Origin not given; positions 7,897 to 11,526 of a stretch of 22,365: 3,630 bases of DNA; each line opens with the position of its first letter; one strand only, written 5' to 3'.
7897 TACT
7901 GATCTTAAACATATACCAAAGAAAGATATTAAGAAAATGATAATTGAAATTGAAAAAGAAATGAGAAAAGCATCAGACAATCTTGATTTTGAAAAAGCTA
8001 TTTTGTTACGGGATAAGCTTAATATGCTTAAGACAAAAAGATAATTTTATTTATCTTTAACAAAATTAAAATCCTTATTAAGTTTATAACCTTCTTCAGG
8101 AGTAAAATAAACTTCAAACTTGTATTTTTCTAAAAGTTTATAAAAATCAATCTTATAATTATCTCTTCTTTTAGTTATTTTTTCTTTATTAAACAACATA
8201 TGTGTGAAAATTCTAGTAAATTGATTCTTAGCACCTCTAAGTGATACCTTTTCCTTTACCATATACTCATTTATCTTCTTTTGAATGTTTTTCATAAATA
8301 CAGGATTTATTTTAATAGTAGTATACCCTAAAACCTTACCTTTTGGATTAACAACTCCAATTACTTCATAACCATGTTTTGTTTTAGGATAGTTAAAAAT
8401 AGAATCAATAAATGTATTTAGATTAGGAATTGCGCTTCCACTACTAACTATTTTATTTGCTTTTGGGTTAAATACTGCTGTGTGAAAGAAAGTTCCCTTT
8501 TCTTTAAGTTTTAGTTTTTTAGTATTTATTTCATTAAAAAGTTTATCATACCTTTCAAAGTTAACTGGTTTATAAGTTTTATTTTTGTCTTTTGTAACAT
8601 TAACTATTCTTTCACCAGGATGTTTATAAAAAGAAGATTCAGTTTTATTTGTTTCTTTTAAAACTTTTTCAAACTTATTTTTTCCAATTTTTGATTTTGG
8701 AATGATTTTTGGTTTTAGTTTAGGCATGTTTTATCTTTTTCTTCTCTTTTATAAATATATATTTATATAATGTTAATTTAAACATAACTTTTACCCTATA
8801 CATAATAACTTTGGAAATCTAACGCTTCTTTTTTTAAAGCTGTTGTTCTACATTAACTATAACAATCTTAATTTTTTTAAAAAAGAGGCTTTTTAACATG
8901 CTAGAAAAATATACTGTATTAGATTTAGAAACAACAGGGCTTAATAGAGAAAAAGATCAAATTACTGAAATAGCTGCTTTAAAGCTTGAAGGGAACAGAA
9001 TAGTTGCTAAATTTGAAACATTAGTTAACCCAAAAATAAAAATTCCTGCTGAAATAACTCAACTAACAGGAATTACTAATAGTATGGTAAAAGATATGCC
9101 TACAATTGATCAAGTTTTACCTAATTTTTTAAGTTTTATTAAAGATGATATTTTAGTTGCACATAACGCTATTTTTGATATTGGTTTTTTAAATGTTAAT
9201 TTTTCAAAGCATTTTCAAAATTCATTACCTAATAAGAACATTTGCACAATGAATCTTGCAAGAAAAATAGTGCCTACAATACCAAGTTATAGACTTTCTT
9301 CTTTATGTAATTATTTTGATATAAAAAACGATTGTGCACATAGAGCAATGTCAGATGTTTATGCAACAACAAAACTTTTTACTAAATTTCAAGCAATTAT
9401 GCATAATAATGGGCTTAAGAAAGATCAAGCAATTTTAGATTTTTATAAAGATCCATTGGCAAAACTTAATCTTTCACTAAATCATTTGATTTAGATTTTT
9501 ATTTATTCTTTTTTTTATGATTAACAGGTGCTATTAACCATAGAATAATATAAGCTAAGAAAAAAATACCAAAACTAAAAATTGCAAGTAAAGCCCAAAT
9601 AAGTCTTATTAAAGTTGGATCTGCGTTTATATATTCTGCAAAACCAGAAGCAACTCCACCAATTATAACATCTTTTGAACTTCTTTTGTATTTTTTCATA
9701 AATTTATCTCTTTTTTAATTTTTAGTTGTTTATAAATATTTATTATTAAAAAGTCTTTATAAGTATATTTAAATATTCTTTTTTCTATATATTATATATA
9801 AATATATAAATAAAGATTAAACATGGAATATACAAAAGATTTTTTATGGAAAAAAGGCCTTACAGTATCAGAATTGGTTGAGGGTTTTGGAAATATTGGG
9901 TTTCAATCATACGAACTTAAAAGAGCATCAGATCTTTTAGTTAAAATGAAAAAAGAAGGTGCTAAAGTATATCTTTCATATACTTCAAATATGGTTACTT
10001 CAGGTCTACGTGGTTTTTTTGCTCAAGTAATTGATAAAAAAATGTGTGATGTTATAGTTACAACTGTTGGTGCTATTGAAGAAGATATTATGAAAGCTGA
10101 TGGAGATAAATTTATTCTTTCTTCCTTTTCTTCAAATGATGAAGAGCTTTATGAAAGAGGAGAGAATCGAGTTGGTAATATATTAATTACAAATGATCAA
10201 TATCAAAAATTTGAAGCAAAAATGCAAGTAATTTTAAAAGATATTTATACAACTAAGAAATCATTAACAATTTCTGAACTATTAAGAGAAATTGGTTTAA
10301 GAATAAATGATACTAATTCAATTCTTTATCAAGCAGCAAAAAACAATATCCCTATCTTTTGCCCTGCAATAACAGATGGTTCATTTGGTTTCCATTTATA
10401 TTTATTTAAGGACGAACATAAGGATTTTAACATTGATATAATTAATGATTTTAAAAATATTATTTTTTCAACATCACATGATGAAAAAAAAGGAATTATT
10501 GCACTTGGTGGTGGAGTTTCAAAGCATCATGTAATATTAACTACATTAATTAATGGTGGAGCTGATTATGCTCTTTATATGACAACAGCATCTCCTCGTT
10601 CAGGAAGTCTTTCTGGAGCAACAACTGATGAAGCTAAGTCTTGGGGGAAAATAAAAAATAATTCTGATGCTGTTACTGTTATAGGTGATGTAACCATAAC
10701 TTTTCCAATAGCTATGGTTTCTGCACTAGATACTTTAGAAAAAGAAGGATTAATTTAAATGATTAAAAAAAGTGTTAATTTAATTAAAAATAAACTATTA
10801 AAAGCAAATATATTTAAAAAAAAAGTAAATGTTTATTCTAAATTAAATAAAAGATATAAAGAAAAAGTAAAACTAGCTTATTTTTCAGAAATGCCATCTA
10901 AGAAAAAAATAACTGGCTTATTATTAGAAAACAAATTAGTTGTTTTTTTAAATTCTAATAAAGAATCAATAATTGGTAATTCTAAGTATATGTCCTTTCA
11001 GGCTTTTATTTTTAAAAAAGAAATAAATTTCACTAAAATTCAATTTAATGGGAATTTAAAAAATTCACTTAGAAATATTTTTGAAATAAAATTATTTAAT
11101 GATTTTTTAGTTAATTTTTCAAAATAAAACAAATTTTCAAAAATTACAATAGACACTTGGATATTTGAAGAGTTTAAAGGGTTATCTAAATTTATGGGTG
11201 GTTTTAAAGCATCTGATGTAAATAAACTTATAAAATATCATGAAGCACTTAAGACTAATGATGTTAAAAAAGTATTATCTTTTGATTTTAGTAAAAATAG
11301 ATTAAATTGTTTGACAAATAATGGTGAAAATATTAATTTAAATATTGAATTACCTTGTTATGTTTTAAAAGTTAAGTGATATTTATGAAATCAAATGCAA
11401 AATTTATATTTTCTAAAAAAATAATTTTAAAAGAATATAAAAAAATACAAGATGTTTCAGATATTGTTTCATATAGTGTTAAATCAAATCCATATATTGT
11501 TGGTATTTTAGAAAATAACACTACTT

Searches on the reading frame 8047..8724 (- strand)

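Call 23: search_protein_families(library=pfam, proteins=[window:8047-8724:-], max_evalue=10)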
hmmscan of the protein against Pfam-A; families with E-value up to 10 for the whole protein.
window:8047-8724:- (225 aa): 2 families
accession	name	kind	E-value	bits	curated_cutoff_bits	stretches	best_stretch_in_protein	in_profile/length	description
PF16032.11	DUF4788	-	0.03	13.7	27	1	125-171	69-115/229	Domain of unknown function (DUF4788)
PF20974.2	tRNA-synt_1c_C2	-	0.13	13.4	23.9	1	50-103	9-50/69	tRNA synthetases class I (E and Q), anti-codon binding domain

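Call 91: search_protein_families(library=padloc, proteins=[window:8047-8724:-], max_evalue=1)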
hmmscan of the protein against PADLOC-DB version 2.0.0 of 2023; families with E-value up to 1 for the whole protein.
window:8047-8724:- (225 aa): 0 families

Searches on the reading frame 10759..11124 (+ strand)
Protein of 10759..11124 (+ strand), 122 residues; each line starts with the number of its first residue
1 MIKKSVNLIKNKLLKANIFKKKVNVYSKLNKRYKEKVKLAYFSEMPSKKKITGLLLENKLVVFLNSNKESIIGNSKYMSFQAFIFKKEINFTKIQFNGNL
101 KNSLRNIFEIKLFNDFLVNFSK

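Call 4: search_protein_families(library=pfam, proteins=[window:10759-11124:+], max_evalue=1)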
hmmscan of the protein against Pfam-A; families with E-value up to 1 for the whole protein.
window:10759-11124:+ (122 aa): 0 families

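Call 5: search_protein_families(library=ncbifam, proteins=[window:10759-11124:+], max_evalue=1)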
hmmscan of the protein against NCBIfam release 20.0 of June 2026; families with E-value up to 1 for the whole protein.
window:10759-11124:+ (122 aa): 1 family
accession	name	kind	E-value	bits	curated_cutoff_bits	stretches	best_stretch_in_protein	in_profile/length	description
NF009050.0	PRK12384.1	equivalog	0.025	14.2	307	1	7-72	181-245/259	sorbitol-6-phosphate dehydrogenase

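Call 91: search_protein_families(library=padloc, proteins=[window:10759-11124:+], max_evalue=1)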
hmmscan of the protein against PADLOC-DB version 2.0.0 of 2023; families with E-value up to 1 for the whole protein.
window:10759-11124:+ (122 aa): 0 families

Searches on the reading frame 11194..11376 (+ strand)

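Call 4: search_protein_families(library=pfam, proteins=[window:11194-11376:+], max_evalue=1)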
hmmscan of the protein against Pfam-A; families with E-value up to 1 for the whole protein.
window:11194-11376:+ (61 aa): 0 families

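Call 5: search_protein_families(library=ncbifam, proteins=[window:11194-11376:+], max_evalue=1)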
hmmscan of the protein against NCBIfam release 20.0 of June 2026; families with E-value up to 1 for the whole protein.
window:11194-11376:+ (61 aa): 1 family
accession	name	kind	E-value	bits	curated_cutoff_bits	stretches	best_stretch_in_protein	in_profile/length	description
NF033854.1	esterase_BioV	equivalog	0.075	12.9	150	1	11-50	95-134/167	pimelyl-ACP methyl ester esterase BioV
